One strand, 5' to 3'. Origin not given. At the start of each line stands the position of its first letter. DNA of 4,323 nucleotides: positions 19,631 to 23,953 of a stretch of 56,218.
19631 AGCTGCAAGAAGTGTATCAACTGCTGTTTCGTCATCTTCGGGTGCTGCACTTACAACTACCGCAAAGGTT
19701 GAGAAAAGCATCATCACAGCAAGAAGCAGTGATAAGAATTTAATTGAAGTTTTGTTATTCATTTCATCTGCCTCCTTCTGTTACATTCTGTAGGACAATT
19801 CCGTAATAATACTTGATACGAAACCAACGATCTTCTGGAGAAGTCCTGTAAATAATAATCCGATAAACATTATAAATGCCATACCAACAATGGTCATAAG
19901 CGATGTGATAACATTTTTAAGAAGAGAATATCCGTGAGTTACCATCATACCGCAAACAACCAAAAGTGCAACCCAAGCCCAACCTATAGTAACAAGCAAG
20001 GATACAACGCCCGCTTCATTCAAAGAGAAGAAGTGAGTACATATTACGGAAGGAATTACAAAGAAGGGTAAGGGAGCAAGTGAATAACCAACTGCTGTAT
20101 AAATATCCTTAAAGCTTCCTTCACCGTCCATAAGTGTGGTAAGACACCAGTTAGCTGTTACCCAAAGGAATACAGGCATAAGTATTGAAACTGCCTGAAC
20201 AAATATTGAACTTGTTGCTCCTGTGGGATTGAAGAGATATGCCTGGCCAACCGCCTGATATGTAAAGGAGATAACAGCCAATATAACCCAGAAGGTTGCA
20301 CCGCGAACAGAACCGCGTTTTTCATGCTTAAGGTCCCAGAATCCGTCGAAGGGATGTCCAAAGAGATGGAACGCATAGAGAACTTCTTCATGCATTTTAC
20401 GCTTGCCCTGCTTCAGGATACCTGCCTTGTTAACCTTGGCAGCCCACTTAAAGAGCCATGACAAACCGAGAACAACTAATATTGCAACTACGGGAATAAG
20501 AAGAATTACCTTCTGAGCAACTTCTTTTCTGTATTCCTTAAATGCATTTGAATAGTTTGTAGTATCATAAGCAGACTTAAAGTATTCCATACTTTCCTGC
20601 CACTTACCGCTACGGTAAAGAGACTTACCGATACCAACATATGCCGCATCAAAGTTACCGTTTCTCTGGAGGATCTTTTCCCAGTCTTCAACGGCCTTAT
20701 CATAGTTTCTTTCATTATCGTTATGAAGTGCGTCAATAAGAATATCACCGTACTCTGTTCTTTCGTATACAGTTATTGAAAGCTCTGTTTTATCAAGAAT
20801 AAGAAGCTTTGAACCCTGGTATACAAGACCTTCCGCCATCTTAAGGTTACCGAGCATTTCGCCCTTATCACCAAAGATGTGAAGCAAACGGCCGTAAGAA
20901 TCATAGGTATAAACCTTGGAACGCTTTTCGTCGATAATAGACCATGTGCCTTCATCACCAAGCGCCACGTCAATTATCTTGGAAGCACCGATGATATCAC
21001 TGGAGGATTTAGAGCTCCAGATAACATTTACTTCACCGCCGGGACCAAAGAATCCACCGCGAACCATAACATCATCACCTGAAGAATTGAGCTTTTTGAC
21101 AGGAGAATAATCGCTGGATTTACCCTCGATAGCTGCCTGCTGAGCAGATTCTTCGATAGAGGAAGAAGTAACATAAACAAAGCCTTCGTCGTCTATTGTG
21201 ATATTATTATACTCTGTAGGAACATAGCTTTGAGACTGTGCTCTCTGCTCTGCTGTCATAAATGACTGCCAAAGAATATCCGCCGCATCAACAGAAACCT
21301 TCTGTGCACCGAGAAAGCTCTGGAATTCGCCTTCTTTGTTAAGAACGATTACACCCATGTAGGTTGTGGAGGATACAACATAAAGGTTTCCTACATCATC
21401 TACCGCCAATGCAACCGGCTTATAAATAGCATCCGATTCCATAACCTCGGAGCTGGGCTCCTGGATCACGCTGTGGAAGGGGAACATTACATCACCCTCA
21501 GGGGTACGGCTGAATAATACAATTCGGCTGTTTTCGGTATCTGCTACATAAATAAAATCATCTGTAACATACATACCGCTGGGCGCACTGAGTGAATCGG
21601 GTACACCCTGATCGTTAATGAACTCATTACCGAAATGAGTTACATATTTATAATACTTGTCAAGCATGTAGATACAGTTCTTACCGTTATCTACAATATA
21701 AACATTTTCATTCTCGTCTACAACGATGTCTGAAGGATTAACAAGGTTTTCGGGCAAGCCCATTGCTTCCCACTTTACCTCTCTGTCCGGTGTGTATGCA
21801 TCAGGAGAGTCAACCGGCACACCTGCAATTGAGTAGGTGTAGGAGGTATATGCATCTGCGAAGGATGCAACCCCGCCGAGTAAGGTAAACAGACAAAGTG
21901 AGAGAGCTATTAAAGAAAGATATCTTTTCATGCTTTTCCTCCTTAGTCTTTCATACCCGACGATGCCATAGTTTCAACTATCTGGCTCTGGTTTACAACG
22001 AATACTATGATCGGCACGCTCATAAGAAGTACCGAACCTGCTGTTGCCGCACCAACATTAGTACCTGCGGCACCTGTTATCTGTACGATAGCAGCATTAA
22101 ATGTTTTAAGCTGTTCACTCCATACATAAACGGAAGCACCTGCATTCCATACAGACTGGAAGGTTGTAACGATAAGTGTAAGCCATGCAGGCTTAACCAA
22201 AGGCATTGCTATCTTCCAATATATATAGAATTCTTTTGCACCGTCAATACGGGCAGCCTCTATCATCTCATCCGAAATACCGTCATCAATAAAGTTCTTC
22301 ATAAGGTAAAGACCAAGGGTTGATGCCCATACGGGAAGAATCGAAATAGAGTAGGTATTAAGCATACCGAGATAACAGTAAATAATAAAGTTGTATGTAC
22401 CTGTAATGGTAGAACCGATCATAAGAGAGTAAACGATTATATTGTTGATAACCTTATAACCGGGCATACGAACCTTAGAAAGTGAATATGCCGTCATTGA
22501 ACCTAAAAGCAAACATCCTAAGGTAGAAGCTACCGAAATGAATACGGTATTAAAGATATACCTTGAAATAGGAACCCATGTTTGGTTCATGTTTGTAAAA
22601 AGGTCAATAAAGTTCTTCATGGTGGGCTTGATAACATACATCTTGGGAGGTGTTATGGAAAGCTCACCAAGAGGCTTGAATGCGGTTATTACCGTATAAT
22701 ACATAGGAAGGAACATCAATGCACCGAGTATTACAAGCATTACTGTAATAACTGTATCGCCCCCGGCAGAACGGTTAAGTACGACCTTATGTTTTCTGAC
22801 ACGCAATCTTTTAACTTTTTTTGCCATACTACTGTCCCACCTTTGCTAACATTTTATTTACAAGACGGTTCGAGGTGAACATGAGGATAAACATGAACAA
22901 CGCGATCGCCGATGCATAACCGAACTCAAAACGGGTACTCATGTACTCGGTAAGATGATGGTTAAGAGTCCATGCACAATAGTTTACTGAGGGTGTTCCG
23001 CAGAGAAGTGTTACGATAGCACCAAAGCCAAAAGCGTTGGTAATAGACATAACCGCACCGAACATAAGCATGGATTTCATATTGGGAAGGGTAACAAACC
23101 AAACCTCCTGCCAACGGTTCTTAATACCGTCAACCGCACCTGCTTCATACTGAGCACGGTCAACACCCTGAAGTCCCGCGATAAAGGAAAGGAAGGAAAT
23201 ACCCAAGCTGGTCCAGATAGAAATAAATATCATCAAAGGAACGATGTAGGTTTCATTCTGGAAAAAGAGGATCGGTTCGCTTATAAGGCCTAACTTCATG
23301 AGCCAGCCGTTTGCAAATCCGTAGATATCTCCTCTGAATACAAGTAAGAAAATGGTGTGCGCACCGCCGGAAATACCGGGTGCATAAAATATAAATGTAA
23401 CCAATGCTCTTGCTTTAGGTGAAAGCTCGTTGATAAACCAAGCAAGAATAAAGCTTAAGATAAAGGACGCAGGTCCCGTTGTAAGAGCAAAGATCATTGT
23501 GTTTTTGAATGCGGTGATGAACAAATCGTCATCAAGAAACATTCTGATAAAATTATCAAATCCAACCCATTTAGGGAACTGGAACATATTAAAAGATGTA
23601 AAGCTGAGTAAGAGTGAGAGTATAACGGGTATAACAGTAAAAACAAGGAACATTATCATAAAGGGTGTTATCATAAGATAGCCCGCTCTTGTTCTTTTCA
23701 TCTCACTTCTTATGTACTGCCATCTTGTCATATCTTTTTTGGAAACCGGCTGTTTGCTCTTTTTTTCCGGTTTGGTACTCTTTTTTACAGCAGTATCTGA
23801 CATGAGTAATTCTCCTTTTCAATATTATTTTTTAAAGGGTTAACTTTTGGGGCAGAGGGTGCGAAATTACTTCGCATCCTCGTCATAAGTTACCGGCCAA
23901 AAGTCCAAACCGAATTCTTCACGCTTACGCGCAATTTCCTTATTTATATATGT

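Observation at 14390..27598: Seven-gene giant-SBP, dual-permease-pair, NHL-Yip1 and DUF5696-like cluster with no ATPase or regulator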

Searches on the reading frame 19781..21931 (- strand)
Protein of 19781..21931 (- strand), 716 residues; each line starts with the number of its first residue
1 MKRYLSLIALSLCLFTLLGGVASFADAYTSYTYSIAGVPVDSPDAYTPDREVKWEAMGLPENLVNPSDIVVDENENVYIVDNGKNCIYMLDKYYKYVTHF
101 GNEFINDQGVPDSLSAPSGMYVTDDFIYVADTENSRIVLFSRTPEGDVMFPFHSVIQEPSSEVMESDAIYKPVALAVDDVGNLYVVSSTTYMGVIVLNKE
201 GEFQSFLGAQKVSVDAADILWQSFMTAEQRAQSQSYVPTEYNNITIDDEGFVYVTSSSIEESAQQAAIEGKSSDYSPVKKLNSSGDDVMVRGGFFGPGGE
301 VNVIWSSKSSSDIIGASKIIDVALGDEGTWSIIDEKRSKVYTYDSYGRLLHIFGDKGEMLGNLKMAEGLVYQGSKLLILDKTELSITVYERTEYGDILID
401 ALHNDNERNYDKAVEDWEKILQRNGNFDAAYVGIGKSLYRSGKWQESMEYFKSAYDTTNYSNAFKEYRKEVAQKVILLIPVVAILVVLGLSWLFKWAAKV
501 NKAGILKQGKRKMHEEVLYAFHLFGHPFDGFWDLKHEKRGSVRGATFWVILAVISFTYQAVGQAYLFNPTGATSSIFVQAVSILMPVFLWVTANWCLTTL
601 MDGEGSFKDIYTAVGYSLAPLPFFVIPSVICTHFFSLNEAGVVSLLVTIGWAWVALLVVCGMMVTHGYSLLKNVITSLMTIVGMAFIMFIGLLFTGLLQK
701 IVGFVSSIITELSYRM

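Call 3: search_protein_families(library=pfam, proteins=[window:19781-21931:-], max_evalue=0.01)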
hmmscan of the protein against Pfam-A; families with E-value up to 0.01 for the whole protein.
window:19781-21931:- (716 aa): 6 families
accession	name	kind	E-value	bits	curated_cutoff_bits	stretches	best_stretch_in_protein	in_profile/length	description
PF04893.22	Yip1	-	2.8e-13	50.5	28.6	1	523-690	3-171/173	Yip1 domain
PF06739.17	SBBP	-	1.6e-12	47.6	20.5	1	239-259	13-33/38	Beta-propeller repeat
PF01436.27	NHL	-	4.8e-09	36.2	20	1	116-138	3-26/28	NHL repeat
PF07719.23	TPR_2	-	3.6e-05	24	27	0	430-454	3-27/34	Tetratricopeptide repeat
PF00515.34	TPR_1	-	0.00013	22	27.8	0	408-427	15-34/34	Tetratricopeptide repeat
PF13432.12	TPR_16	-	0.00062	20.6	32.7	1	408-459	11-62/65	Tetratricopeptide repeat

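Call 5: search_protein_families(library=ncbifam, proteins=[window:19781-21931:-], max_evalue=0.01)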
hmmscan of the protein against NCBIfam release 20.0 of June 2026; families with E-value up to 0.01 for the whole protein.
window:19781-21931:- (716 aa): 3 families
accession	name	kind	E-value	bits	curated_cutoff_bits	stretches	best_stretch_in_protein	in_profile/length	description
NF035926.1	scyF_NHL_VPEP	equivalog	2.1e-11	43.6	350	2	114-212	198-288/376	scytonemin biosynthesis PEP-CTERM protein ScyF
NF047780.1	LIC12708_fam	subfamily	7e-06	25.1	150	1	116-192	58-142/391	LIC_12708 family protein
NF040959.1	MamA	equivalog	0.0081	15.6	200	0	402-456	147-201/204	magnetosome protein MamA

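Call 54: find_homologous_proteins(query=window:19781-21931:-, max_evalue=0.001)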
Query window:19781-21931:- (716 aa): 3575 proteins with E <= 0.001 among 8000 candidates; the best 120 are listed.
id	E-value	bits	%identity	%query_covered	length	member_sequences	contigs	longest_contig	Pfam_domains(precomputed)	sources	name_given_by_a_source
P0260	0.0e+0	1617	100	100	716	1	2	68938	PF04893.23,PF01436.28,PF06739.18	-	-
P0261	0.0e+0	1524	93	100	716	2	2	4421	PF04893.23,PF01436.28,PF06739.18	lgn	-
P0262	0.0e+0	1482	90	100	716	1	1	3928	PF04893.23,PF01436.28,PF06739.18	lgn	-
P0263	0.0e+0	1250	76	97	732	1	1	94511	PF04893.23,PF13432.13,PF01436.28,PF06739.18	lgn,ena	-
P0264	0.0e+0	1215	74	100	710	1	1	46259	PF04893.23,PF01436.28,PF06739.18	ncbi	-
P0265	0.0e+0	1202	74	100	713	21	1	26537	PF04893.23,PF01436.28,PF06739.18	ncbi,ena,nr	ncbi:MAG: YIP1 family protein [Clostridia bacterium]|nr:YIP1 family protein [Clostridia bacterium]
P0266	0.0e+0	1184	73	100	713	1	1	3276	PF04893.23,PF01436.28,PF06739.18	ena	-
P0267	0.0e+0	1184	72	100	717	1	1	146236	PF04893.23,PF01436.28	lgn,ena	-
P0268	0.0e+0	1184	72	100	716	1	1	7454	PF04893.23,PF01436.28,PF06739.18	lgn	-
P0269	0.0e+0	1175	72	100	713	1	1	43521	PF04893.23,PF01436.28,PF06739.18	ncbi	-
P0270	0.0e+0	1174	72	100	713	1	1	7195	PF04893.23,PF01436.28,PF06739.18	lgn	-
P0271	0.0e+0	1167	71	100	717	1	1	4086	PF04893.23,PF01436.28,PF06739.18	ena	-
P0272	0.0e+0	1159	71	100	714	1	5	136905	PF04893.23,PF01436.28,PF06739.18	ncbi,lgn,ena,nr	ncbi:MAG: YIP1 family protein [Clostridia bacterium]|nr:YIP1 family protein [Clostridia bacterium]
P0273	0.0e+0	1157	72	98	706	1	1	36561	PF04893.23,PF00515.35,PF13432.13,PF01436.28,PF07719.24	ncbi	-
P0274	0.0e+0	1150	71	100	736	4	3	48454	PF04893.23,PF01436.28,PF06739.18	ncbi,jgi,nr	ncbi:MAG: hypothetical protein E7652_01060 [Ruminococcaceae bacterium]|nr:hypothetical protein [Osci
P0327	5.3e-273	926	57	100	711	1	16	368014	PF04893.23,PF00515.35,PF13432.13,PF01436.28,PF06739.18,PF07719.24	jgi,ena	-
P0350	8.9e-267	905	58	96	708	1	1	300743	PF04893.23,PF01436.28,PF06739.18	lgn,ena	-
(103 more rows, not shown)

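Call 76: search_protein_families(library=padloc, proteins=[window:19781-21931:-], max_evalue=0.01)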
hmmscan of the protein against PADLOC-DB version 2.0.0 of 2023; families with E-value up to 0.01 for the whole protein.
window:19781-21931:- (716 aa): 1 family
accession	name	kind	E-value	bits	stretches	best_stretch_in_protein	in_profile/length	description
PDLC01169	TPR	-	0.0048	14.3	1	406-461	128-182/252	TPR repeats containing protein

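Call 95: find_encoding_contigs(protein=P0327, flank=10000, max_places=1)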
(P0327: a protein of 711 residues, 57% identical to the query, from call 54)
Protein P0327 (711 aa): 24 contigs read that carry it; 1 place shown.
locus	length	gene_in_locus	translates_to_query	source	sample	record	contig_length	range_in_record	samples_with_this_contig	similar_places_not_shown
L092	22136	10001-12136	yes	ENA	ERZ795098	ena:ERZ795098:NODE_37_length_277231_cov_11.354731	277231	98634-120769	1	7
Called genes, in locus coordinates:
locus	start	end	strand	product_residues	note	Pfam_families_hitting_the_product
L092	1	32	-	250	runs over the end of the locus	PF00106:adh_short, PF08659:KR (faint), PF13561:adh_short_C2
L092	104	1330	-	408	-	-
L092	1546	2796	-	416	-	PF00994:MoCF_biosynth, PF18146:CinA_KH, PF02464:CinA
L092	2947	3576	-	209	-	PF14681:UPRTase, PF00156:Pribosyltran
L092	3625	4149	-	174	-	PF12917:YfbR-like, PF13023:HD_3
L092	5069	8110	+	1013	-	PF01547:SBP_bac_1, PF13416:SBP_bac_8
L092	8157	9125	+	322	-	PF00528:BPD_transp_1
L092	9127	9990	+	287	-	PF00528:BPD_transp_1 (weak)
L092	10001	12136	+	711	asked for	PF01436:NHL (faint), PF06739:SBBP (faint), PF00515:TPR_1 (faint), PF07719:TPR_2 (faint), PF13432:TPR_16, PF04893:Yip1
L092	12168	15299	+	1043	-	PF18952:DUF5696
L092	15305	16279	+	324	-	PF00528:BPD_transp_1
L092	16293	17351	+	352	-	PF00528:BPD_transp_1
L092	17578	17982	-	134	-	PF02452:PemK_toxin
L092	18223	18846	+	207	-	-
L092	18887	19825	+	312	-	PF13353:Fer4_12, PF12797:Fer4_2 (faint), PF14697:Fer4_21 (faint), PF00037:Fer4 (weak), PF13237:Fer4_10 (weak), PF12838:Fer4_7, PF13187:Fer4_9 (weak), PF04055:Radical_SAM, +2 more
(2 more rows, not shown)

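Call 96: find_encoding_contigs(protein=P0350, flank=10000, max_places=1)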
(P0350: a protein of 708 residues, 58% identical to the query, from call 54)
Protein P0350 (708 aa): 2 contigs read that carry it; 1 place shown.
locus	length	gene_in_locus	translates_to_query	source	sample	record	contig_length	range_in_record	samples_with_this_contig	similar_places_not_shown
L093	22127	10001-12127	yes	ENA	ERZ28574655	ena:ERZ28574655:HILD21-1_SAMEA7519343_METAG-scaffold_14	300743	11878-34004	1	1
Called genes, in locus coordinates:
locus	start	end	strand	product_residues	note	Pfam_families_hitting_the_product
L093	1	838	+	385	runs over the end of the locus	-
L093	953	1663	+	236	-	-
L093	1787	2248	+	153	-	PF00075:RNase_H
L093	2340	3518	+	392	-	PF00266:Aminotran_5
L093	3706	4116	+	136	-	PF01592:NifU_N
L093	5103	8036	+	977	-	PF01547:SBP_bac_1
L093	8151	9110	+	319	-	PF00528:BPD_transp_1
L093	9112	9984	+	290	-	PF00528:BPD_transp_1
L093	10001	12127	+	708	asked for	PF06739:SBBP (faint), PF01436:NHL (faint), PF04893:Yip1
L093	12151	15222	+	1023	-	PF18952:DUF5696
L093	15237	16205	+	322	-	PF00528:BPD_transp_1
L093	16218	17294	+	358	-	PF00528:BPD_transp_1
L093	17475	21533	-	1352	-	PF25596:CPSase_L_D1, PF02786:CPSase_L_D2, PF07478:Dala_Dala_lig_C (weak), PF02787:CPSase_L_D3, PF25596:CPSase_L_D1, PF02786:CPSase_L_D2, PF02142:MGS, PF01678:DAP_epimerase, +4 more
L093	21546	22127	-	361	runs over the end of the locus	PF00988:CPSase_sm_chain, PF00117:GATase, PF07722:Peptidase_C26 (faint)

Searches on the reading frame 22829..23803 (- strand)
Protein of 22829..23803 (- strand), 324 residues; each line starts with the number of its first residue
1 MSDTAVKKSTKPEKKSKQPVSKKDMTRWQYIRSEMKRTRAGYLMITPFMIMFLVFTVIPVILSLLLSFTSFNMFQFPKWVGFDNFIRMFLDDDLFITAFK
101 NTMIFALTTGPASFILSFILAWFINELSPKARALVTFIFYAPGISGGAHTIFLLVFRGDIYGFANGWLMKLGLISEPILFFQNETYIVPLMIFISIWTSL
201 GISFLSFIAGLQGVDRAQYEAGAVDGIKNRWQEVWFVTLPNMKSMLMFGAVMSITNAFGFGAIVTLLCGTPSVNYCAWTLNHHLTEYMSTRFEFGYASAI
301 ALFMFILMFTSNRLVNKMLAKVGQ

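Call 3: search_protein_families(library=pfam, proteins=[window:22829-23803:-], max_evalue=0.01)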
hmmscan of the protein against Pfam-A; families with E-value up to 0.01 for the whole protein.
window:22829-23803:- (324 aa): 1 family
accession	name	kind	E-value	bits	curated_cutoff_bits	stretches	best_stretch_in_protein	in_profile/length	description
PF00528.27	BPD_transp_1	-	0.00033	20.9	26.4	0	111-315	31-175/184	Binding-protein-dependent transport system inner membrane component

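Call 5: search_protein_families(library=ncbifam, proteins=[window:22829-23803:-], max_evalue=0.01)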
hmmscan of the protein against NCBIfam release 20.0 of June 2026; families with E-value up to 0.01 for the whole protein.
window:22829-23803:- (324 aa): 10 families
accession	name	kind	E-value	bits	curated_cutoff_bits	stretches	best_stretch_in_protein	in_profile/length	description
NF007044.0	PRK09497.1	equivalog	1.8e-13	50.6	348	1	44-318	11-281/285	spermidine/putrescine ABC transporter permease PotB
NF007852.0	PRK10561.1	equivalog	4.2e-13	49.8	335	1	34-271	7-242/295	sn-glycerol-3-phosphate ABC transporter permease UgpA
TIGR02140.1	permease_CysW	equivalog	1.5e-08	34.4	329.1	1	60-305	11-244/261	sulfate ABC transporter permease subunit CysW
NF040931.1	ABC_arch_GlcT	equivalog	5.4e-08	32.8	360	1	50-306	6-258/278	glucose ABC transporter permease GlcT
TIGR00969.1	3a0106s02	subfamily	4.3e-06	26.4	240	1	50-312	17-267/272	sulfate ABC transporter permease subunit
NF008620.0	PRK11602.1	equivalog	4.6e-06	26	442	1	48-306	26-264/291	sulfate/thiosulfate ABC transporter permease CysW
NF007963.0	PRK10683.1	equivalog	8.1e-06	25.4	489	1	42-309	42-299/317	putrescine ABC transporter permease PotH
NF043074.1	MMSYN1_0196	equivalog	0.00025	20.5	350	1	43-132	12-100/277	spermidine/putrescine ABC transporter permease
TIGR02141.1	modB_ABC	equivalog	0.0027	17.3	182.6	1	104-310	5-197/208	molybdate ABC transporter permease subunit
NF004727.0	PRK06073.1-2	equivalog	0.0096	16.1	101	0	44-74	58-88/120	NADH dehydrogenase subunit A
